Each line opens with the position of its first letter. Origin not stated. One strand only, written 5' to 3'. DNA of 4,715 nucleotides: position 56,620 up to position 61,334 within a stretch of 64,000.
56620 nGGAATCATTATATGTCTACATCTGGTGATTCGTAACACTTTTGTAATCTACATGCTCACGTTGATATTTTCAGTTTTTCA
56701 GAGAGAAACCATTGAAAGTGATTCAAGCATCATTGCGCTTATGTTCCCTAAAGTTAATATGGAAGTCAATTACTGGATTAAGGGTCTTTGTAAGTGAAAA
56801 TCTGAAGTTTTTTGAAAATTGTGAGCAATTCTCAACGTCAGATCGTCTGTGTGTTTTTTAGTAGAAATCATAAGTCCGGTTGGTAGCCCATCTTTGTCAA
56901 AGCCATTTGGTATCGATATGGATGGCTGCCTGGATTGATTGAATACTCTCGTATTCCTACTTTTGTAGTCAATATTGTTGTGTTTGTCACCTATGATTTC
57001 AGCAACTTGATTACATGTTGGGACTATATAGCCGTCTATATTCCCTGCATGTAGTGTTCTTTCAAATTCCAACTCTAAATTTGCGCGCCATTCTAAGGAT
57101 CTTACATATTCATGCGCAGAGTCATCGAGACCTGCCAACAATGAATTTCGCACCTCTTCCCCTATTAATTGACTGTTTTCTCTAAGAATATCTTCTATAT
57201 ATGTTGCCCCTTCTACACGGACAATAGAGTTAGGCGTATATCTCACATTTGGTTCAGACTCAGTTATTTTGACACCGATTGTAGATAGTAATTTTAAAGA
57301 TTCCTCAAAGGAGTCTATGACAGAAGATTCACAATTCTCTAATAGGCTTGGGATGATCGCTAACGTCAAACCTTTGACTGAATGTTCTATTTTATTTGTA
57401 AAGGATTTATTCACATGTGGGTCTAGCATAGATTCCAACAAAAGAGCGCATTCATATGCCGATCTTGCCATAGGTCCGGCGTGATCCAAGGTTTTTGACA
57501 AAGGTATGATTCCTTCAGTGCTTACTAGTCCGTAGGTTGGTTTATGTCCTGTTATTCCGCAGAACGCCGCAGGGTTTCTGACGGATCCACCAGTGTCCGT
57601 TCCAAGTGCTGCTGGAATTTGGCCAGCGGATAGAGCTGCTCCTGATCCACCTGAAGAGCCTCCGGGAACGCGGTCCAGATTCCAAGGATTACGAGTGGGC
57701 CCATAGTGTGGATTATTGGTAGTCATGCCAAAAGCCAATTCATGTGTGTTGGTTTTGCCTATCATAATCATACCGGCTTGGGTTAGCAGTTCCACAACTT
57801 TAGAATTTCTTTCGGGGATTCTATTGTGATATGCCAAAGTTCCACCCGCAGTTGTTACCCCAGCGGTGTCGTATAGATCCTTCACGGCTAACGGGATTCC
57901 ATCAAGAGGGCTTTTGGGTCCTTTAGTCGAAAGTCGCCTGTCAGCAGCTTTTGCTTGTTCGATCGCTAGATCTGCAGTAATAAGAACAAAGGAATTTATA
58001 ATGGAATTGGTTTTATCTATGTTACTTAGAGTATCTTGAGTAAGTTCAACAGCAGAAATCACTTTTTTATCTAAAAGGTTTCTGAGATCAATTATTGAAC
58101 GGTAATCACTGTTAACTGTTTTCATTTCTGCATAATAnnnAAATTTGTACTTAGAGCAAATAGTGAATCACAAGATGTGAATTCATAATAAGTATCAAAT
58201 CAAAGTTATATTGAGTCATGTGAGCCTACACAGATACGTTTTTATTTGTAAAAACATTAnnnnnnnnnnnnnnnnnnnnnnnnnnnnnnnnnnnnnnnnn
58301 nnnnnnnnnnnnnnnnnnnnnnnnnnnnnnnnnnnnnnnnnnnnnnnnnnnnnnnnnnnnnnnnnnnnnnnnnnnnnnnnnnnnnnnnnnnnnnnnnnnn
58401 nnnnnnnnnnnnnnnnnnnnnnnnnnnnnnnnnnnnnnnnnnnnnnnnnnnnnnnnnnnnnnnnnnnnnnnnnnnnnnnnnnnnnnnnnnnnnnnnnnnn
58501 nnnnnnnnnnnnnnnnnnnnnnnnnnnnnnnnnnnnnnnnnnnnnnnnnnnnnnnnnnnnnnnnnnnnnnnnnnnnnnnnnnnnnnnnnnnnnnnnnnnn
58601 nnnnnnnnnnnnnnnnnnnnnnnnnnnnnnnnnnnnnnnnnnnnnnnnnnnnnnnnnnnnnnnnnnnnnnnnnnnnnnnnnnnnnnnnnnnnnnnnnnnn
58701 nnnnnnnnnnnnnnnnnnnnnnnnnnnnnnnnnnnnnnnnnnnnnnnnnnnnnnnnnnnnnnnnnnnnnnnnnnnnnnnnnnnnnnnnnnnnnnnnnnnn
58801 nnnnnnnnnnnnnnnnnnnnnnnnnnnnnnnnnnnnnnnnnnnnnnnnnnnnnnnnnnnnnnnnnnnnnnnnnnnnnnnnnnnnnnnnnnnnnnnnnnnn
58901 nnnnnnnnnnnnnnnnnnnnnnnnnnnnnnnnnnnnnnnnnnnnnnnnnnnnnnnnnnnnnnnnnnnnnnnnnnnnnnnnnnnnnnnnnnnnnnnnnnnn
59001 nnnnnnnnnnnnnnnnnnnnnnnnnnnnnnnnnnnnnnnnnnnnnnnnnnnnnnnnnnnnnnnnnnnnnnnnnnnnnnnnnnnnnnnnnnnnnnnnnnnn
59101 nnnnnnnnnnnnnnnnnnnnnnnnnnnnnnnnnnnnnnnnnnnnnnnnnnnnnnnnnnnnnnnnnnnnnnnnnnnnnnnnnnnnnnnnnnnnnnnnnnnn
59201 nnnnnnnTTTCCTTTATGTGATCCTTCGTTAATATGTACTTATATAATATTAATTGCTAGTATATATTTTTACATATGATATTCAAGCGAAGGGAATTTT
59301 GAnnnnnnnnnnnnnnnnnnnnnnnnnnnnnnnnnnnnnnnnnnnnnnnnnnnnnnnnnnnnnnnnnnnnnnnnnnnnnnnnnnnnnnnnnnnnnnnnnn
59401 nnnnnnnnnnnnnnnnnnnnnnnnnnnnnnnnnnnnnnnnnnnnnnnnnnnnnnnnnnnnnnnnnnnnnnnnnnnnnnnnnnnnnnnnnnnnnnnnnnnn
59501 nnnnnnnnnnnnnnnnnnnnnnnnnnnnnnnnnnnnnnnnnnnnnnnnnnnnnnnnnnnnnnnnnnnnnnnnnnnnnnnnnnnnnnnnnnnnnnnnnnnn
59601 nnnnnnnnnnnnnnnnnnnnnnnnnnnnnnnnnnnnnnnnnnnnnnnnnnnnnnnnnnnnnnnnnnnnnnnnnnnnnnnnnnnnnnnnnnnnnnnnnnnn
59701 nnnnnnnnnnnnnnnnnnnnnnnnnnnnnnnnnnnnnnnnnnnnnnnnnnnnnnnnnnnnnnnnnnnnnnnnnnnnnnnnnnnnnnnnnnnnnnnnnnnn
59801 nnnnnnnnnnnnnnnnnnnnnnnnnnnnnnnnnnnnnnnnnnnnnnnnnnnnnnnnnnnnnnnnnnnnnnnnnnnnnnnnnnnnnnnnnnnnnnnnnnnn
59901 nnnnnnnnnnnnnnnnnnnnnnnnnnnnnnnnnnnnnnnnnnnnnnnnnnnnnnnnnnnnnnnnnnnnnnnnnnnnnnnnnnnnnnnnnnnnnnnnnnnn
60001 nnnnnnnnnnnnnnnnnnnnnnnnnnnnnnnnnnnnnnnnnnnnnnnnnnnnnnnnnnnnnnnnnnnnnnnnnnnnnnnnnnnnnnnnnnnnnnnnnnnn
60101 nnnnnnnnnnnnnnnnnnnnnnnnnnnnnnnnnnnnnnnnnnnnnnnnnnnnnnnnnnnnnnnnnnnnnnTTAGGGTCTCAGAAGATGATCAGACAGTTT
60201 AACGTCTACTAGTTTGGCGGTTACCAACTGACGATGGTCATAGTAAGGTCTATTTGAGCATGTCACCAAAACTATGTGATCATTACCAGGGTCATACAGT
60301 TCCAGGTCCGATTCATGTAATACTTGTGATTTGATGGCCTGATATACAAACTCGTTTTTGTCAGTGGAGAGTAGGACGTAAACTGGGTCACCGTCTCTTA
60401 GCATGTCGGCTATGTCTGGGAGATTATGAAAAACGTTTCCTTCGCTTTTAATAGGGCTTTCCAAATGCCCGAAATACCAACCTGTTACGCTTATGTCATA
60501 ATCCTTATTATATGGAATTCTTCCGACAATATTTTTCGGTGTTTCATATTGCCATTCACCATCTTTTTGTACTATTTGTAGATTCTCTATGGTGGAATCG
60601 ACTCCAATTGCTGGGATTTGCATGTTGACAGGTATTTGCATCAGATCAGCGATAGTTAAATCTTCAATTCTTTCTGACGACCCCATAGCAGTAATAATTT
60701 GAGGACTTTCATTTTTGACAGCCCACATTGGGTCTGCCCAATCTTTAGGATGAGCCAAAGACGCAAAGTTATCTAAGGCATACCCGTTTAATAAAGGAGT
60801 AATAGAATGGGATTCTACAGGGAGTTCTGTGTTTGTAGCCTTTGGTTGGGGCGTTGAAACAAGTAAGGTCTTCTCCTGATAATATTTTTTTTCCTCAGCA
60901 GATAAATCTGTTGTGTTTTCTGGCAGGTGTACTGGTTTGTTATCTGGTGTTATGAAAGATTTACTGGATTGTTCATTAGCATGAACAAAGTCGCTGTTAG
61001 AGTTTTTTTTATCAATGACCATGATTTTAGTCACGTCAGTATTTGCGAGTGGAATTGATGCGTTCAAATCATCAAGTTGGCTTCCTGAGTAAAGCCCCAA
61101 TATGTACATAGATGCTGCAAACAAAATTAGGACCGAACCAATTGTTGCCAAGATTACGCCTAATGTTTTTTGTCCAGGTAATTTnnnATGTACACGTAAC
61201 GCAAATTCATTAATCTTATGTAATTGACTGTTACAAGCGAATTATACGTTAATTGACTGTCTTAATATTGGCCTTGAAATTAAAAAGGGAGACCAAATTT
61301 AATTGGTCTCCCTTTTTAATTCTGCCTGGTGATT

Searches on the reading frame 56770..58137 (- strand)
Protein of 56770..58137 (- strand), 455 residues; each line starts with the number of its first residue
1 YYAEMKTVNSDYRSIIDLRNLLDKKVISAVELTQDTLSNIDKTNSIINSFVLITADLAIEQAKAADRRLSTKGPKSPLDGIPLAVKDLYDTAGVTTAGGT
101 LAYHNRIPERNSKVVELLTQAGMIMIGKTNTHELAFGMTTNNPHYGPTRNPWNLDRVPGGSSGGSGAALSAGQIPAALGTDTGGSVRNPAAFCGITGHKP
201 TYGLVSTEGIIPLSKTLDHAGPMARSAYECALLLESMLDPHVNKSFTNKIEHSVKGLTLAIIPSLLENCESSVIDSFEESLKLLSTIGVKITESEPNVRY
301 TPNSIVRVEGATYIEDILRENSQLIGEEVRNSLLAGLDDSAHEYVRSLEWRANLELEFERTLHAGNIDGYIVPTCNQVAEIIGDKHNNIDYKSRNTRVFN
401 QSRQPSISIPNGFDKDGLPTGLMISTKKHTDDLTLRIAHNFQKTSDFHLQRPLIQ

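Call 65: search_protein_families(library=pfam, proteins=[window:56770-58137:-], max_evalue=0.0001)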
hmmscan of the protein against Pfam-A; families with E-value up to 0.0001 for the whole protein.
window:56770-58137:- (455 aa): 1 family
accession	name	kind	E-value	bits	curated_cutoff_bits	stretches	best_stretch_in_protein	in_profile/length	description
PF01425.27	Amidase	-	6.3e-98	329.1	27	1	31-435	1-445/445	Amidase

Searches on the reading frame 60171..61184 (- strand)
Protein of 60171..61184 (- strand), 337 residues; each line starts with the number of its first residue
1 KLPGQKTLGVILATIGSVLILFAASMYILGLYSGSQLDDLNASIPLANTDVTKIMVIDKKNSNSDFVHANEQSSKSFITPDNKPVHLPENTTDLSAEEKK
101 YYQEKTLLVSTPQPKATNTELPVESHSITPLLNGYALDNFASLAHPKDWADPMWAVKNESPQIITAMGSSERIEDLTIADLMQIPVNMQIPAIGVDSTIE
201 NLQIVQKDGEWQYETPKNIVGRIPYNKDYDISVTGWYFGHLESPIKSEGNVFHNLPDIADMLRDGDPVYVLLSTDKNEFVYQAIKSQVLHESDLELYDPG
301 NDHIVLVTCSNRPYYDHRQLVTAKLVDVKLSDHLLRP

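Call 65: search_protein_families(library=pfam, proteins=[window:60171-61184:-], max_evalue=0.0001)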
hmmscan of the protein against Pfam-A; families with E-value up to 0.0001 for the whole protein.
window:60171-61184:- (337 aa): 1 family
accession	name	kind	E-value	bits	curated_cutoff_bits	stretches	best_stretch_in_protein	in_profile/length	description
PF04203.18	Sortase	-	7.4e-11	42.3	26.6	1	188-326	1-125/125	Sortase domain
